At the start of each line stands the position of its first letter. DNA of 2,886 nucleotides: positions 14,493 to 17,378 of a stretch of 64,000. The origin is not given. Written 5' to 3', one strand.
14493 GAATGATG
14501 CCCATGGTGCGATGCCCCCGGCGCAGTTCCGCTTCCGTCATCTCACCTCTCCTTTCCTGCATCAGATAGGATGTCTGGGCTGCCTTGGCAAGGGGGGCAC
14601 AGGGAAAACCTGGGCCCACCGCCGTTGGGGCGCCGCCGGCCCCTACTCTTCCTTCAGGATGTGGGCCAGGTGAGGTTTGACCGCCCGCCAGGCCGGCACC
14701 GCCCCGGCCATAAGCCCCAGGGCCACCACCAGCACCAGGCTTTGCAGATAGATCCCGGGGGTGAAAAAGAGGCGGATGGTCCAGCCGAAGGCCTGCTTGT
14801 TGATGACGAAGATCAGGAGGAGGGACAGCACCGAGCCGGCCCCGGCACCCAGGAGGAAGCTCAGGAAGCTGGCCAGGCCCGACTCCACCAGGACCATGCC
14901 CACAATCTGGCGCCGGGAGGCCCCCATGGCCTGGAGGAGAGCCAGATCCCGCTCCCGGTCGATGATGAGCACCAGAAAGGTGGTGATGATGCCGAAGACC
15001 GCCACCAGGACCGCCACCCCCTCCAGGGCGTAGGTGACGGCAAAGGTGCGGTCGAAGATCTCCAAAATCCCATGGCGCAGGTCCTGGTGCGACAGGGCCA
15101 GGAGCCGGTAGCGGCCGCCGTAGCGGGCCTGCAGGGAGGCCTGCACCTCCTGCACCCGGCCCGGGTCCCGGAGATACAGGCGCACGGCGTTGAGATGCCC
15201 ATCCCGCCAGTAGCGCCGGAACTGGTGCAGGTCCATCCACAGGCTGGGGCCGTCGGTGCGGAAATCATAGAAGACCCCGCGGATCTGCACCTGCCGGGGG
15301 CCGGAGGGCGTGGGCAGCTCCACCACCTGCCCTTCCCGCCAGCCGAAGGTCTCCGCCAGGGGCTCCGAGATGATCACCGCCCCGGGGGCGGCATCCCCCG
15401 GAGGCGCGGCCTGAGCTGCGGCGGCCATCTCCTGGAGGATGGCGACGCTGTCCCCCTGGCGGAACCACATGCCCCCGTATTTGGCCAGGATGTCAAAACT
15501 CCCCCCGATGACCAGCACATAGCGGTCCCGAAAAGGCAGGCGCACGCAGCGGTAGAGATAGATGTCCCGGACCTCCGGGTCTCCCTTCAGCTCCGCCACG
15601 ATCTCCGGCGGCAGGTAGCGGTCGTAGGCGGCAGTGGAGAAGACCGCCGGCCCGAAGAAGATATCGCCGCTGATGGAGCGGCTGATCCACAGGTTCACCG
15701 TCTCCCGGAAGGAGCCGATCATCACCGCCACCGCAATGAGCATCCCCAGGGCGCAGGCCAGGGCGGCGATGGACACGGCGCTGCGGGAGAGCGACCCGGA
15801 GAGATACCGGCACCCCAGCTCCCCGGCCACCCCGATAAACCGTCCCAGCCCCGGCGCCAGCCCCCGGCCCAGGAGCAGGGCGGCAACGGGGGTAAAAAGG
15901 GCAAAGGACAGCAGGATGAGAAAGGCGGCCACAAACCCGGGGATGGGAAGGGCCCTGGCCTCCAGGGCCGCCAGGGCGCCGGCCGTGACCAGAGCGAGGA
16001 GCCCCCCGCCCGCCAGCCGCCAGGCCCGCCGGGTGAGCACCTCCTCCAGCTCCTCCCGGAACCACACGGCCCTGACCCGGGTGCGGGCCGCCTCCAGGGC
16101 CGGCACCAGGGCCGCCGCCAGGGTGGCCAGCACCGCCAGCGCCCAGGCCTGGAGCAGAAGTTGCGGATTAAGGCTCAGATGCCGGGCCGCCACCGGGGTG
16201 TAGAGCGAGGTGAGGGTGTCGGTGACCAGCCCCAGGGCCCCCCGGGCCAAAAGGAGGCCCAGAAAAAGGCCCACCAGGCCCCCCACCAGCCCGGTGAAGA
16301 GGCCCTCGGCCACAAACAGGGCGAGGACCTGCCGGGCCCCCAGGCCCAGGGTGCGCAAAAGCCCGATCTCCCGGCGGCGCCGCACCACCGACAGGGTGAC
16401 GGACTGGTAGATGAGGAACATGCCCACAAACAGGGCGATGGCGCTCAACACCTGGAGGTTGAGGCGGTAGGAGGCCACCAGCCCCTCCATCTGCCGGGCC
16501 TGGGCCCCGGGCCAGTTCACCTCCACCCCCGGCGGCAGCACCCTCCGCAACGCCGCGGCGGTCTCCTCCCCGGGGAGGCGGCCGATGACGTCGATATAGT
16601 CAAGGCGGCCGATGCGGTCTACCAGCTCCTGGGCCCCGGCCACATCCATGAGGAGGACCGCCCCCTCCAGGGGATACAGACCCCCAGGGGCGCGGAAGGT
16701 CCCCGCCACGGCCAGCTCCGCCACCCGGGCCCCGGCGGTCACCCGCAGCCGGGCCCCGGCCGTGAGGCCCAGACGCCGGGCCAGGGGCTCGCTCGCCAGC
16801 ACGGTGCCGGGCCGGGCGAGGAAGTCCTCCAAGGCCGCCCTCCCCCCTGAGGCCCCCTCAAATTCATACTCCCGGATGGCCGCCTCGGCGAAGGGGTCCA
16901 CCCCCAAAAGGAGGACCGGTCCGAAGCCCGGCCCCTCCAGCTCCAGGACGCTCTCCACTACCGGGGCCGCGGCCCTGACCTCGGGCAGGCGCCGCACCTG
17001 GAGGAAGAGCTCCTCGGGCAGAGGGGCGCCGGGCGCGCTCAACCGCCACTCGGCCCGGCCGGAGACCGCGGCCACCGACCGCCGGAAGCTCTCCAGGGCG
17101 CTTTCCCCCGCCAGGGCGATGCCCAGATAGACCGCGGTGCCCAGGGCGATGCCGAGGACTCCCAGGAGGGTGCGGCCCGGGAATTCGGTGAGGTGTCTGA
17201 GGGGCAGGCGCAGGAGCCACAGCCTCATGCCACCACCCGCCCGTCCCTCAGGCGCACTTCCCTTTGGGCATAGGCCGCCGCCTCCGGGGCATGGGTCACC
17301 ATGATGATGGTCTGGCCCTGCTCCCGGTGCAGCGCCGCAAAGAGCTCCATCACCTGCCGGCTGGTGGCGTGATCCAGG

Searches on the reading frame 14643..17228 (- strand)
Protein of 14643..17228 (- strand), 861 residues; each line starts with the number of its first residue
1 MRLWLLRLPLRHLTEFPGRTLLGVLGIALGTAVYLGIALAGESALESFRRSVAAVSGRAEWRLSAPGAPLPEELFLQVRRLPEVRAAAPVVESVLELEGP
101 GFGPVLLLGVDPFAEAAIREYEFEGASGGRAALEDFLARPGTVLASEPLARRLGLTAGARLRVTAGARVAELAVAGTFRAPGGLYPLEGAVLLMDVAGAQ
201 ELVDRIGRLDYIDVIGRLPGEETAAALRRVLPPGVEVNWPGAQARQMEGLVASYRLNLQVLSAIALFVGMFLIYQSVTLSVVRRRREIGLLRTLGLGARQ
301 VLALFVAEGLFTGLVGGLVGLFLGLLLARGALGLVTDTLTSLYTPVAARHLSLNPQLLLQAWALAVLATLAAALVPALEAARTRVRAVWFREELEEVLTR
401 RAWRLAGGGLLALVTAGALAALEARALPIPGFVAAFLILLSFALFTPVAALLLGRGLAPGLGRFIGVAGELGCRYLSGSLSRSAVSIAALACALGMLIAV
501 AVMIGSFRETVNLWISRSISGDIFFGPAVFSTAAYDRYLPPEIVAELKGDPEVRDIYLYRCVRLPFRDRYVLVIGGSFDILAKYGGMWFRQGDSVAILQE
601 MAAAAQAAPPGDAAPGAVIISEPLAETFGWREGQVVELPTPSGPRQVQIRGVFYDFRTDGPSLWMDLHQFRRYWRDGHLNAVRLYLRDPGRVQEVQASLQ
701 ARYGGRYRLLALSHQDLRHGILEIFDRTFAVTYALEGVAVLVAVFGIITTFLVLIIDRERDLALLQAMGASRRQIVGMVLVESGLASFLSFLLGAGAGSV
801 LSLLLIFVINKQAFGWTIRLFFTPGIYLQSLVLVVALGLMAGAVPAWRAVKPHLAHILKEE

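Call 58: search_protein_families(library=pfam, proteins=[window:14643-17228:-], max_evalue=0.00001)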
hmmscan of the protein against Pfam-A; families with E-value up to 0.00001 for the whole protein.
window:14643-17228:- (861 aa): 2 families
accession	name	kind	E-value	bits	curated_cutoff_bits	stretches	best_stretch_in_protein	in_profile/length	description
PF02687.27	FtsX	-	1.7e-31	109.2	25.5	2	738-851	6-117/120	FtsX-like permease C-terminal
PF12704.14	MacB_PCD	-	2.6e-18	67.5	27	2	20-227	1-200/207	MacB-like periplasmic core domain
